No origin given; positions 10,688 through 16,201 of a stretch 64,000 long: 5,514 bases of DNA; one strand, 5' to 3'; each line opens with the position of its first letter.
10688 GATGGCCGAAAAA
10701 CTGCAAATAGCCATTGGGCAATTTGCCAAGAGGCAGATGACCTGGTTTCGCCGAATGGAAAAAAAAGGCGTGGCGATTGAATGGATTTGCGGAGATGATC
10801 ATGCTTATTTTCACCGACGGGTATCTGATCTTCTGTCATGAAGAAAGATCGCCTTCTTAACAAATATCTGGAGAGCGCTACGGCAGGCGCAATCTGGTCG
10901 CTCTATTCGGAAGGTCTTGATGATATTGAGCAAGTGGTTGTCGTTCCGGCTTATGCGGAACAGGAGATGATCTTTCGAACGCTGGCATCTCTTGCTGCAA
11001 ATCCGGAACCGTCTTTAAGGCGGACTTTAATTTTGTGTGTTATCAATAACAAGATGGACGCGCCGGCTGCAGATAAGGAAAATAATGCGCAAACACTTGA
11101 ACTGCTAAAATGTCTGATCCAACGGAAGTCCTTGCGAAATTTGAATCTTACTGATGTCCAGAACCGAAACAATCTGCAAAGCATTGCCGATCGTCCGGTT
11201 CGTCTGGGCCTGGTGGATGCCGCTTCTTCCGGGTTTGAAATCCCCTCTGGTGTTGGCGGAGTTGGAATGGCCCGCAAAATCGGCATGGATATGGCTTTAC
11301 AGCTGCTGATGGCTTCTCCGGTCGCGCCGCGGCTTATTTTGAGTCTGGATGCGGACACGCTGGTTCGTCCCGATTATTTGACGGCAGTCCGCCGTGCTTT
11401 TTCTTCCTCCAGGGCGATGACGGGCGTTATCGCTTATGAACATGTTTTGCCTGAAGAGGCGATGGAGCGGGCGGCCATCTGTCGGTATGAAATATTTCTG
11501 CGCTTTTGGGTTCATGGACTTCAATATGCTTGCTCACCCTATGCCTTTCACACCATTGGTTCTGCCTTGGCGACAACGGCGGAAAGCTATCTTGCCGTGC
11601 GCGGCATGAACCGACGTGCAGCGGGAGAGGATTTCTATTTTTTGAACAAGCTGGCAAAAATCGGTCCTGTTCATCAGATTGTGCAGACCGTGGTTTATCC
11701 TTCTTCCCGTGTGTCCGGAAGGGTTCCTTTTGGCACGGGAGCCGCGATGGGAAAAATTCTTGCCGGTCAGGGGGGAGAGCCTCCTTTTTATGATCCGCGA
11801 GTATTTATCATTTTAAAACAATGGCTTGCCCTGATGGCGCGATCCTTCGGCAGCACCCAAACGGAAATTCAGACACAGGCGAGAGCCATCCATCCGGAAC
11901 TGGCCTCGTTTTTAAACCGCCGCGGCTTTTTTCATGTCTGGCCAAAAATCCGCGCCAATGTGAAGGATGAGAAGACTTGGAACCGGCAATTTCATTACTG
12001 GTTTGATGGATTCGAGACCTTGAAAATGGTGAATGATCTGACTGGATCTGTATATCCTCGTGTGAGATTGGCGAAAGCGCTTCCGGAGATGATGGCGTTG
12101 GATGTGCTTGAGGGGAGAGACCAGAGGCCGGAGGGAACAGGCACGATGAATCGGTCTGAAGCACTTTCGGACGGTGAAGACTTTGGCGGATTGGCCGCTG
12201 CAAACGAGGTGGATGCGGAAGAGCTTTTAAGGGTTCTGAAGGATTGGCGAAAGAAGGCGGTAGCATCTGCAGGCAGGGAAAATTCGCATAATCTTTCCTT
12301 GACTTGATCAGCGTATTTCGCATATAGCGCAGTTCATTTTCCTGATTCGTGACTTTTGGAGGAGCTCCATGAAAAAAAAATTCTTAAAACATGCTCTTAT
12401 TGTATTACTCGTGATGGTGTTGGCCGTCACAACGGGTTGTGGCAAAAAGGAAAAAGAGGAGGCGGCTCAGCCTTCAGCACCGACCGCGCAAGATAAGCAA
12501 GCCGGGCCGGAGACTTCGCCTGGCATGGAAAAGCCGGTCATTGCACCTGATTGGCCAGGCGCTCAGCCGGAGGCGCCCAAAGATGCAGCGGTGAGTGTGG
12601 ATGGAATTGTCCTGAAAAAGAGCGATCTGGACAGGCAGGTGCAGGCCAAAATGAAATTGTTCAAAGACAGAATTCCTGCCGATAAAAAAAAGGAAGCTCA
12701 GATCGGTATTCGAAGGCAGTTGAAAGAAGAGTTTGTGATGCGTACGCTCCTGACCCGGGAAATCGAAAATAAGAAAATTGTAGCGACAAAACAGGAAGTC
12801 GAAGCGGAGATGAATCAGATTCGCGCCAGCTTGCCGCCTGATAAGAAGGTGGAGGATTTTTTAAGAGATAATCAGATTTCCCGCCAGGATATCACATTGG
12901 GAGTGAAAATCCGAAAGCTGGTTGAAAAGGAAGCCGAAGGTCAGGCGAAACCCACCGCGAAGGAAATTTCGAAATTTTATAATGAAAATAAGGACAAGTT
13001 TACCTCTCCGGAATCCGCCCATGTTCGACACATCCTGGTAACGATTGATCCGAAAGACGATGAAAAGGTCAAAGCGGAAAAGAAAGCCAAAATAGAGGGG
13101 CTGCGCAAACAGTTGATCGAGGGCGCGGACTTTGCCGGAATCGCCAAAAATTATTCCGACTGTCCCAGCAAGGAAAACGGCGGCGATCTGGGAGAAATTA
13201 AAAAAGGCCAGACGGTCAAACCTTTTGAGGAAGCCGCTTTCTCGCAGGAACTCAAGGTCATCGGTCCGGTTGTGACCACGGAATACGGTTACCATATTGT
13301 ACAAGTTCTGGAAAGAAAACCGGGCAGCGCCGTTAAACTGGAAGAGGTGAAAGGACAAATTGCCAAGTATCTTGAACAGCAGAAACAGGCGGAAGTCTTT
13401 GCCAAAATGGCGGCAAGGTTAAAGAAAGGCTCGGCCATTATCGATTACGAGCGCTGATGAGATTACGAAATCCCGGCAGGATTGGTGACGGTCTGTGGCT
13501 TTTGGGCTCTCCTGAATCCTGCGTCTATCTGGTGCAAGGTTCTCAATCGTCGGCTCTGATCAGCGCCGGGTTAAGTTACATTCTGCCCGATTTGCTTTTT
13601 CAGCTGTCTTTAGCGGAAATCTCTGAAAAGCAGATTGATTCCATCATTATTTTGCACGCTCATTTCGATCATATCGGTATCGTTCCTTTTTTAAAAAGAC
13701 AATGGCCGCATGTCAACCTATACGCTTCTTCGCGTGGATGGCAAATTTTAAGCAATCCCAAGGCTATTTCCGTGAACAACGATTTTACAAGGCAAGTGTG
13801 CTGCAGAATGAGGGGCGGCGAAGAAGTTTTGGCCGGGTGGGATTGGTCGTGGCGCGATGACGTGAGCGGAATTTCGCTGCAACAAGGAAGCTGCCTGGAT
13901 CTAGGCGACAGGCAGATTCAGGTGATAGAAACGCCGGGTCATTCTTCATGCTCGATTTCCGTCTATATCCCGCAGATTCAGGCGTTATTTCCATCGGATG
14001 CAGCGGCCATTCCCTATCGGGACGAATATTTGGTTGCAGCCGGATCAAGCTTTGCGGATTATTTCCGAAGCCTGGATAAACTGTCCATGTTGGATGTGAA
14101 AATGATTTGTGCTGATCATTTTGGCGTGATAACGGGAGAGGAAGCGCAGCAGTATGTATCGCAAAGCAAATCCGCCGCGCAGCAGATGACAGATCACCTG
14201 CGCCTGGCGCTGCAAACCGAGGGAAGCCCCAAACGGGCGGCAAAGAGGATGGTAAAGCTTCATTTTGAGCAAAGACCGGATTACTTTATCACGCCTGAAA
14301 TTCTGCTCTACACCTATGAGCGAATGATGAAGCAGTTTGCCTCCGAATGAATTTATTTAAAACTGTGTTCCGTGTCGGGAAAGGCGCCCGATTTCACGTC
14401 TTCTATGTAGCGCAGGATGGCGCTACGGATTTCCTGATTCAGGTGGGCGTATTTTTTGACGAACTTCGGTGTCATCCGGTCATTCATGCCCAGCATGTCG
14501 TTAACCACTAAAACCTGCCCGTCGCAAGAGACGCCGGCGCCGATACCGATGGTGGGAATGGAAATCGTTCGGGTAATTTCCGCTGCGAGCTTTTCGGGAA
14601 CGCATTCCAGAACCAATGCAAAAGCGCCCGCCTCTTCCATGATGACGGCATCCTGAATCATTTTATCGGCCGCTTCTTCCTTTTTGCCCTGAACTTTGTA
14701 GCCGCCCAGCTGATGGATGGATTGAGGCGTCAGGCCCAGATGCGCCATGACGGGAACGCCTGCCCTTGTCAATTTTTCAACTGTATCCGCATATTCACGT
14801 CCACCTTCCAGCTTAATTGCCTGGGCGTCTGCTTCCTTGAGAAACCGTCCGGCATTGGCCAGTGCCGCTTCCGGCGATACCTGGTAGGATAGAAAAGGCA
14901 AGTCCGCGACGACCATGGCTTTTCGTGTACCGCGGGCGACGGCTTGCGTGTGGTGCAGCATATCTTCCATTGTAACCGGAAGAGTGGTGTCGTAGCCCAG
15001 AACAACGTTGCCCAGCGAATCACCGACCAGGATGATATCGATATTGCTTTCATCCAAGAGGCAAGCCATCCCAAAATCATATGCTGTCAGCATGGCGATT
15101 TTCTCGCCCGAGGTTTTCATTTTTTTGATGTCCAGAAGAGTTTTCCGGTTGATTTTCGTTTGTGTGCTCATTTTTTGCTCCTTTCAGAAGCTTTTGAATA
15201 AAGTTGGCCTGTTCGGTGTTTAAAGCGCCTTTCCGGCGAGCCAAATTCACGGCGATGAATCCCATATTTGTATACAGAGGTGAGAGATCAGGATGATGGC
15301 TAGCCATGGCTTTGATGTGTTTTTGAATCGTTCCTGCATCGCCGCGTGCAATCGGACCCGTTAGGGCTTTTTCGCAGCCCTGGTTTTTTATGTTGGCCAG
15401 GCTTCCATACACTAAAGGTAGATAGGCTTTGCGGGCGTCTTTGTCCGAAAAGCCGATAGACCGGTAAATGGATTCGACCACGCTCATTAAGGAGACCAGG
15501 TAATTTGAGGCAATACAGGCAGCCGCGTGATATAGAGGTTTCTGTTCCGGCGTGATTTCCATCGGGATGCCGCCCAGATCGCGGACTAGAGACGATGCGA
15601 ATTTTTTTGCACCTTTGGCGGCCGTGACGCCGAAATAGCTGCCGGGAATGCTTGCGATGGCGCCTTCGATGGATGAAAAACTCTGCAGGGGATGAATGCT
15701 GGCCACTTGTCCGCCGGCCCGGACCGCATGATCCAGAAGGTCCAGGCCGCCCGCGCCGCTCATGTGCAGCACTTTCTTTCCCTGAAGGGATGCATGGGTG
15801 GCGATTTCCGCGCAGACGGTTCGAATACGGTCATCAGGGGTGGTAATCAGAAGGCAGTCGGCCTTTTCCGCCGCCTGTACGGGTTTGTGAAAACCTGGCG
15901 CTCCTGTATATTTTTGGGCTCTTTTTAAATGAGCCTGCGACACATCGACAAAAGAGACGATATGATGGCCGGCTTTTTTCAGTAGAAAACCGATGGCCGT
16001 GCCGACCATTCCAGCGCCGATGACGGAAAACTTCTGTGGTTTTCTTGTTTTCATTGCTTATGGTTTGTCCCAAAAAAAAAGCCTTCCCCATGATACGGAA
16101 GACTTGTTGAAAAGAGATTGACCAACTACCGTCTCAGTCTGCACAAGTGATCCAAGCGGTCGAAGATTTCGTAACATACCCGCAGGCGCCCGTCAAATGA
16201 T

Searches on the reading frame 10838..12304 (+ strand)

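Call 29: search_protein_families(library=pfam, proteins=[window:10838-12304:+], max_evalue=0.00001)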
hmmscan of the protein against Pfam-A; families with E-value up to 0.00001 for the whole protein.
window:10838-12304:+ (489 aa): 1 family
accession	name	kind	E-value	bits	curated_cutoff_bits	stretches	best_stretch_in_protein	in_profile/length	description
PF13632.12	Glyco_trans_2_3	-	4.2e-06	27.2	27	1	167-303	2-132/198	Glycosyl transferase family group 2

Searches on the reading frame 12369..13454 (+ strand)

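Call 30: search_protein_families(library=pfam, proteins=[window:12369-13454:+], max_evalue=0.00001)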
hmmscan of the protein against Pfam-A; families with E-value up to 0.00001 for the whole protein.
window:12369-13454:+ (362 aa): 4 families
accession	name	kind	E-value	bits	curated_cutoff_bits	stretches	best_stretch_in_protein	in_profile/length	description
PF13616.12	Rotamase_3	-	5.3e-26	91.9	22.5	1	200-317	3-116/116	PPIC-type PPIASE domain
PF00639.27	Rotamase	-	7.4e-24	85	21.7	1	221-313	1-95/97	PPIC-type PPIASE domain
PF13145.12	Rotamase_2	-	1.1e-16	62.1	27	1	195-328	1-120/121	PPIC-type PPIASE domain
PF13624.11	SurA_N_3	-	1.1e-07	32.2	27.2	1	72-161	39-129/162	SurA-like N-terminal domain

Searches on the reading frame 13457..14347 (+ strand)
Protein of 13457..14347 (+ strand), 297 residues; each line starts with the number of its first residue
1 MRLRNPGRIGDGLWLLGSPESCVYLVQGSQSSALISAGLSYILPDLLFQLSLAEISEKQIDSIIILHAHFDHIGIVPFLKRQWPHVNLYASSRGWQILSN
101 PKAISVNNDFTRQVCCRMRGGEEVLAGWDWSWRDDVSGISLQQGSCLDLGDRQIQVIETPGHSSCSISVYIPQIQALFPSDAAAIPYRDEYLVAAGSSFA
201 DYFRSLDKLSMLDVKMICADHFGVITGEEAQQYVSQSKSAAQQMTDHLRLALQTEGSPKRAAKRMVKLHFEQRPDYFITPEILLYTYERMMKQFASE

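Call 30: search_protein_families(library=pfam, proteins=[window:13457-14347:+], max_evalue=0.00001)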
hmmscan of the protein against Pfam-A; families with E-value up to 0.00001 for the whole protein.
window:13457-14347:+ (297 aa): 2 families
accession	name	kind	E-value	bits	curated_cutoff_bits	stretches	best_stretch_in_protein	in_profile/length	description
PF00753.33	Lactamase_B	-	4.7e-16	59.8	22.7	1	23-221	8-196/196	Metallo-beta-lactamase superfamily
PF19583.5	ODP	-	1.8e-07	31.6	27.2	1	22-204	4-158/194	ODP family beta lactamase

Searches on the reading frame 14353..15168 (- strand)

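Call 30: search_protein_families(library=pfam, proteins=[window:14353-15168:-], max_evalue=0.00001)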
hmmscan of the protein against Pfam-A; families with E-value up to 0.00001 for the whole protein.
window:14353-15168:- (271 aa): 1 family
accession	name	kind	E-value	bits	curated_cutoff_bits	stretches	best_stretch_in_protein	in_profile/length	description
PF02548.21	Pantoate_transf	-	1.2e-121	405.5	28.7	1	9-265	2-258/259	Ketopantoate hydroxymethyltransferase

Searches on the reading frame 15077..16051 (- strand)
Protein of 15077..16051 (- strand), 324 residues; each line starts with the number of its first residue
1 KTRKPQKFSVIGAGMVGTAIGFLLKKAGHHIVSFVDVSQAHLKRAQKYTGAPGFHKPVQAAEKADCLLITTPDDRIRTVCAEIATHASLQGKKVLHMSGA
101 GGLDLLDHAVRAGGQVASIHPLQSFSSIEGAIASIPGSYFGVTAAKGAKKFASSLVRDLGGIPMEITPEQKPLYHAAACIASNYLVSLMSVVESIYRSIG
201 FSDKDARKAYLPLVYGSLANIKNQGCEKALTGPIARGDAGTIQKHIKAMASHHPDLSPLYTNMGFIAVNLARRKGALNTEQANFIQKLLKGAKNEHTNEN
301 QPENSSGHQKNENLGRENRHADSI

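Call 30: search_protein_families(library=pfam, proteins=[window:15077-16051:-], max_evalue=0.00001)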
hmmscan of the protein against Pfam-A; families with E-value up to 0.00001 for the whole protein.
window:15077-16051:- (324 aa): 2 families
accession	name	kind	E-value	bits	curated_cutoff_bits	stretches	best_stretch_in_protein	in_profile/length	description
PF10728.14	DUF2520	-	1.7e-36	125.2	25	1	139-264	2-122/125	Domain of unknown function (DUF2520)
PF10727.15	Rossmann-like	-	1.7e-16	60.6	23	1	8-121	17-131/131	Rossmann-like domain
